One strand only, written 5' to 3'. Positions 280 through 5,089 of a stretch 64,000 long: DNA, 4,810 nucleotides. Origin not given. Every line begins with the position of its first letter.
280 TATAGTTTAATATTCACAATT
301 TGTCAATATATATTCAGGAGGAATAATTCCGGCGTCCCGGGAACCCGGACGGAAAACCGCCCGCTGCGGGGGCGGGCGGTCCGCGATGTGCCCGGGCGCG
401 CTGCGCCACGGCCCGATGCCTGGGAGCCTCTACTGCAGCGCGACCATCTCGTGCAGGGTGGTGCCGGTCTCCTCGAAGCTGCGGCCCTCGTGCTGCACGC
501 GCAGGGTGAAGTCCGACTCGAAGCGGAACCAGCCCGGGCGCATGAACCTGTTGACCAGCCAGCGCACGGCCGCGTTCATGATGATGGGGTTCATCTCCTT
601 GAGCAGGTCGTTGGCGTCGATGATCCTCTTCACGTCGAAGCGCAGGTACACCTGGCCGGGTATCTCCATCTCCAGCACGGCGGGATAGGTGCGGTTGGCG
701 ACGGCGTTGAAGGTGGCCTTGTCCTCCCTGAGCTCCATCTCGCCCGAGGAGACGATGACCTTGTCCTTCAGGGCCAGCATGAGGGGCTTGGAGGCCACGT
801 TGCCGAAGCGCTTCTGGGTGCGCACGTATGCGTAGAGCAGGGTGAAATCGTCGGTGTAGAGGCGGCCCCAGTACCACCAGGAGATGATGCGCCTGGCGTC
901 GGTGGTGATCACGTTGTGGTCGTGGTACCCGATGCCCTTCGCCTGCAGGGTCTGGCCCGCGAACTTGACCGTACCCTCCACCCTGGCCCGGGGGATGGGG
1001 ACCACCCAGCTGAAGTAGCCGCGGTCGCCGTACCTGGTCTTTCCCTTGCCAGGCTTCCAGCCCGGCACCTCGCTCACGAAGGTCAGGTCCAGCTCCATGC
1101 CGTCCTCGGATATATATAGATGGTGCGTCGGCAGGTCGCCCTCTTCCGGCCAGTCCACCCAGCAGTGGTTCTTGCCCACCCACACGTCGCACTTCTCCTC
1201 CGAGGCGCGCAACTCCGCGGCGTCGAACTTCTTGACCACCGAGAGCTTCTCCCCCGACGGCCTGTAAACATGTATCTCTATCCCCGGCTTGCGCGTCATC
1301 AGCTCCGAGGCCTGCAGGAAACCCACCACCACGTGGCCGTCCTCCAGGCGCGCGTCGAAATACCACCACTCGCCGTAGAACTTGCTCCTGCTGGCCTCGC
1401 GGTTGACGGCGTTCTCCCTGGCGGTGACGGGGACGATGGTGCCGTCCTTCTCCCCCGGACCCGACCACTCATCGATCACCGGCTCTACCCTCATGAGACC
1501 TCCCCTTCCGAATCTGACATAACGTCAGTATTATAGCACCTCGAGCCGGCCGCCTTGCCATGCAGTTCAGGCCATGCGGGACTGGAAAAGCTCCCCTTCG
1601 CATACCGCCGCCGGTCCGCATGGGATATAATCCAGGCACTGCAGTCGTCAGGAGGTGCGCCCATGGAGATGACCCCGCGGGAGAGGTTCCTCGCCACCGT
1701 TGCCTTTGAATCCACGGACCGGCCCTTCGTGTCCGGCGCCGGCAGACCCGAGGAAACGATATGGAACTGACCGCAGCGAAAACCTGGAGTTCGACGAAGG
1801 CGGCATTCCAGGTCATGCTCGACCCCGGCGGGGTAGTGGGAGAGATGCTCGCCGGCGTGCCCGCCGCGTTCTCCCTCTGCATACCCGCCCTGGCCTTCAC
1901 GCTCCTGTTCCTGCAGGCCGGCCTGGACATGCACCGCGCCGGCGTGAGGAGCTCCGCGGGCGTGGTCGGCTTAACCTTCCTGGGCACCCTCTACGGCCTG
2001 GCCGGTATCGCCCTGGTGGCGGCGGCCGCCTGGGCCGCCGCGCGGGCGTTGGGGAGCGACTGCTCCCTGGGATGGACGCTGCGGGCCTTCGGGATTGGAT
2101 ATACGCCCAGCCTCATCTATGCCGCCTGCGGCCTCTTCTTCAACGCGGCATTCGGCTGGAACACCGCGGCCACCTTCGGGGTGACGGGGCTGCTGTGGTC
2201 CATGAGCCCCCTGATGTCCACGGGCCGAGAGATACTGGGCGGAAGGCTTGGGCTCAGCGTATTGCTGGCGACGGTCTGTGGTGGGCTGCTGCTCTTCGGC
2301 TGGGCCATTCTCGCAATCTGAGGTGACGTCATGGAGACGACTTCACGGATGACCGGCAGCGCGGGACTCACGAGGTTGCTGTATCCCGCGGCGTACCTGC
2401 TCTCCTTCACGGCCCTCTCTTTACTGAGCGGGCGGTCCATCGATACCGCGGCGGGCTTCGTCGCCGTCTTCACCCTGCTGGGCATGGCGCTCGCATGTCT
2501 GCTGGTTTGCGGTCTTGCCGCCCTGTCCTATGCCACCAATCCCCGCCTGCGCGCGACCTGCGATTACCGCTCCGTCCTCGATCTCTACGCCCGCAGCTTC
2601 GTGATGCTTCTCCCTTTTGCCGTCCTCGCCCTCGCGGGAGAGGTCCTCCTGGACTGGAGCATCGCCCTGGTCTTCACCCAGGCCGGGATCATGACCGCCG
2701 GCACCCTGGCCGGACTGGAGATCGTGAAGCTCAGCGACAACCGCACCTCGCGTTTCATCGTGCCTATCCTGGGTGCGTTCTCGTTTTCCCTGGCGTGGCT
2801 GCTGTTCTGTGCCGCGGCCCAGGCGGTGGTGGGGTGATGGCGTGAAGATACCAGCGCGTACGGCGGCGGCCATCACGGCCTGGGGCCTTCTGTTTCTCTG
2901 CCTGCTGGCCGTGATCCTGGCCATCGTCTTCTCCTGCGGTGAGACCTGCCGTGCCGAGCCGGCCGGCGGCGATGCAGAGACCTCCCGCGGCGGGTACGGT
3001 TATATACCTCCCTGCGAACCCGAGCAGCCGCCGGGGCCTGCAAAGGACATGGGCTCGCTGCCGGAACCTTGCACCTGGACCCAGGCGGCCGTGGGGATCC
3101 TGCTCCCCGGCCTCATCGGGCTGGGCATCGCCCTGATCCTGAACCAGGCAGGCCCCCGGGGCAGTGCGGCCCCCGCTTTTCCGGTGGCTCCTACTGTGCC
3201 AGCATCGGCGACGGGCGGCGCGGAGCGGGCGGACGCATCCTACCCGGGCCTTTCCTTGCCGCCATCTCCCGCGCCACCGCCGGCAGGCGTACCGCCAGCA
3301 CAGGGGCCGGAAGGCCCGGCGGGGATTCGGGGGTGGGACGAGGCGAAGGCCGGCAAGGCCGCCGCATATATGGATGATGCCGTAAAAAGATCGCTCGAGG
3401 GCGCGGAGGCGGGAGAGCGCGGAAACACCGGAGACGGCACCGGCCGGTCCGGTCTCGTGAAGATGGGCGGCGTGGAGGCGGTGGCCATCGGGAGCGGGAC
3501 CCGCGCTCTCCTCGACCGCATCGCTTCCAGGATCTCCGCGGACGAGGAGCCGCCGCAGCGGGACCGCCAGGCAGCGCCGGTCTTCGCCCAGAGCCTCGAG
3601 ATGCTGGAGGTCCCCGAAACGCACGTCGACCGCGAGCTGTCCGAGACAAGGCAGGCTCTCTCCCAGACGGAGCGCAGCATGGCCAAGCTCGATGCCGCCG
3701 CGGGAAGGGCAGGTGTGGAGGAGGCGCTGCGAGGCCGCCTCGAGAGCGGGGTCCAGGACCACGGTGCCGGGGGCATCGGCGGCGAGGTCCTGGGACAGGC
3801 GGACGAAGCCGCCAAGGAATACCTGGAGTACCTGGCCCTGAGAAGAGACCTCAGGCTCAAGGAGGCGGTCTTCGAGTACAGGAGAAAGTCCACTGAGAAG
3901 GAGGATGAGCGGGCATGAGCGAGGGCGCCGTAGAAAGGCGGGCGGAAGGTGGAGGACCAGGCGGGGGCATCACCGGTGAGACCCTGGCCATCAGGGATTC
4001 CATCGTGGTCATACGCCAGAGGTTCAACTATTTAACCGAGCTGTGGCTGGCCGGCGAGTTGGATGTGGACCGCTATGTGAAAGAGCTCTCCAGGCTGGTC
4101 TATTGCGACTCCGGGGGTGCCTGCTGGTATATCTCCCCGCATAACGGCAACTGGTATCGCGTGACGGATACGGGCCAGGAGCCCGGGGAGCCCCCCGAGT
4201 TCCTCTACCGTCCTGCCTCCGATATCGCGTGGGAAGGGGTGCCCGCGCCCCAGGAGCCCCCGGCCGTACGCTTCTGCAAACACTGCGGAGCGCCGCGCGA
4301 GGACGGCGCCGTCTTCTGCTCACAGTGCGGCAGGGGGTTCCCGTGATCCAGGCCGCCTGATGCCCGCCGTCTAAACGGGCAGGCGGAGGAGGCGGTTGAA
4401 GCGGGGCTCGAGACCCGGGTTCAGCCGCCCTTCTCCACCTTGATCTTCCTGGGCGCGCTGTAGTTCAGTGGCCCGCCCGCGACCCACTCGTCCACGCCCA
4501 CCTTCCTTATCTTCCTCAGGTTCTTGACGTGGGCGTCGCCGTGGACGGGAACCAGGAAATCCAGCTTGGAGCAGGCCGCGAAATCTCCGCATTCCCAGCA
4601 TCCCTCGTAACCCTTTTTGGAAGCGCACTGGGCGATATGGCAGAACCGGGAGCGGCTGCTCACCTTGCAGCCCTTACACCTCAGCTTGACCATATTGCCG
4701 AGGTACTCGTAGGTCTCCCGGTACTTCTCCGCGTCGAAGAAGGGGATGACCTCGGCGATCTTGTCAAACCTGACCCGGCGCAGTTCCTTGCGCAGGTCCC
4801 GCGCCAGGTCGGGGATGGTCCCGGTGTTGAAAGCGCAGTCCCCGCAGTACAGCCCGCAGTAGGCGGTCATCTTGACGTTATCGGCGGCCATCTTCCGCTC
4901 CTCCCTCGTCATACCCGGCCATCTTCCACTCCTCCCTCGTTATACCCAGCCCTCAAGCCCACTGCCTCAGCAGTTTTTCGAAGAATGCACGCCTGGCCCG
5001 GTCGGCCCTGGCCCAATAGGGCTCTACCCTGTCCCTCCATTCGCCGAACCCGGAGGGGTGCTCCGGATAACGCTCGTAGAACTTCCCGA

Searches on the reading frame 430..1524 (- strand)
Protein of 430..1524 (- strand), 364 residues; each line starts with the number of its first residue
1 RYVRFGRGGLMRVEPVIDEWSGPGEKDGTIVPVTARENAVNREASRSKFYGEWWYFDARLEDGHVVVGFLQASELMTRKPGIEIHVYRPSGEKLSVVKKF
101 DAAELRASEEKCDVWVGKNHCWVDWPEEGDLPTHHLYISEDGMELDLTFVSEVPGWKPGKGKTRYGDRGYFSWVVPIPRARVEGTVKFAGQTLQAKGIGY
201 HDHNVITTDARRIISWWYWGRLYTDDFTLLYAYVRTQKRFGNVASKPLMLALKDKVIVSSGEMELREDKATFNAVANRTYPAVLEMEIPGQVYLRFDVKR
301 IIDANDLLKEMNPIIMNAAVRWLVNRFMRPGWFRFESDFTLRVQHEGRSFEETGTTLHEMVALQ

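Call 15: search_protein_families(library=pfam, proteins=[window:430-1524:-], max_evalue=0.001)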
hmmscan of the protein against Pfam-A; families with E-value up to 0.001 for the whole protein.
window:430-1524:- (364 aa): 1 family
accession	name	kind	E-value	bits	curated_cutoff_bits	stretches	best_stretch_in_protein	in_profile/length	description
PF07143.17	CrtC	-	2.6e-05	25.4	22.5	1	52-204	2-165/168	CrtC N-terminal lipocalin domain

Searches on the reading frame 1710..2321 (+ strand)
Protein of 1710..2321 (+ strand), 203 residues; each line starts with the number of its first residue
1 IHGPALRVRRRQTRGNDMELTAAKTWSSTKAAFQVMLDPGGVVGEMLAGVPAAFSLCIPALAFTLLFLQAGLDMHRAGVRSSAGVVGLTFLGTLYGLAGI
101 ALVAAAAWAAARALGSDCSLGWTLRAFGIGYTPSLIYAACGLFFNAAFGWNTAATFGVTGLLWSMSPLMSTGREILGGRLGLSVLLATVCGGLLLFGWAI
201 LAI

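Call 15: search_protein_families(library=pfam, proteins=[window:1710-2321:+], max_evalue=0.001)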
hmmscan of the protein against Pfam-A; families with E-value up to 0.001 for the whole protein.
window:1710-2321:+ (203 aa): 1 family
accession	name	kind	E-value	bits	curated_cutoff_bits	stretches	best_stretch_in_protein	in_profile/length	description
PF04893.22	Yip1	-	0.00036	20.9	28.6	1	30-200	8-172/173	Yip1 domain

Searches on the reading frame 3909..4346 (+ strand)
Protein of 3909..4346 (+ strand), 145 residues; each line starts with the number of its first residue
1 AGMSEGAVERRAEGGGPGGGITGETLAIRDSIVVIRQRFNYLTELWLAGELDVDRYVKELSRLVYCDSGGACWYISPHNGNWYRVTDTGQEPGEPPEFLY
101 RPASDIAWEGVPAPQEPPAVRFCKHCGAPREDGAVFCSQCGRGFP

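Call 15: search_protein_families(library=pfam, proteins=[window:3909-4346:+], max_evalue=0.001)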
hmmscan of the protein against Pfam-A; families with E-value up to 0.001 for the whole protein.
window:3909-4346:+ (145 aa): 3 families
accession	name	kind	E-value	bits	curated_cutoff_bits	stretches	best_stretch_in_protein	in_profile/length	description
PF13240.11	Zn_Ribbon_1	-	1.2e-07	31.8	25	1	122-142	1-21/23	zinc-ribbon domain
PF24463.1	DUF7577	-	0.00035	20.5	28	1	120-143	2-25/27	Domain of unknown function (DUF7577)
PF12773.13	DZR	-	0.00098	19.7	27.3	0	123-141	1-19/45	Double zinc ribbon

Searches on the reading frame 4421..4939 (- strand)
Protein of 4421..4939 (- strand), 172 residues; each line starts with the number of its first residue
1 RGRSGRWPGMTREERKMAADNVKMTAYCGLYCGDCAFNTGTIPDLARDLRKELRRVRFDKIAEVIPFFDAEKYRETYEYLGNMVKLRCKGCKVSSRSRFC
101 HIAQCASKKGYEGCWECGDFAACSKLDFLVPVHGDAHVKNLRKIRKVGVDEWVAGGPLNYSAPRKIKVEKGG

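Call 15: search_protein_families(library=pfam, proteins=[window:4421-4939:-], max_evalue=0.001)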
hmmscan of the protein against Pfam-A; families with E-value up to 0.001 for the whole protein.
window:4421-4939:- (172 aa): 1 family
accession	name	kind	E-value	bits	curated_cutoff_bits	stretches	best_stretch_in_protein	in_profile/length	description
PF12675.12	DUF3795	-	1.8e-13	51.2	22.6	1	24-126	1-81/83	Protein of unknown function (DUF3795)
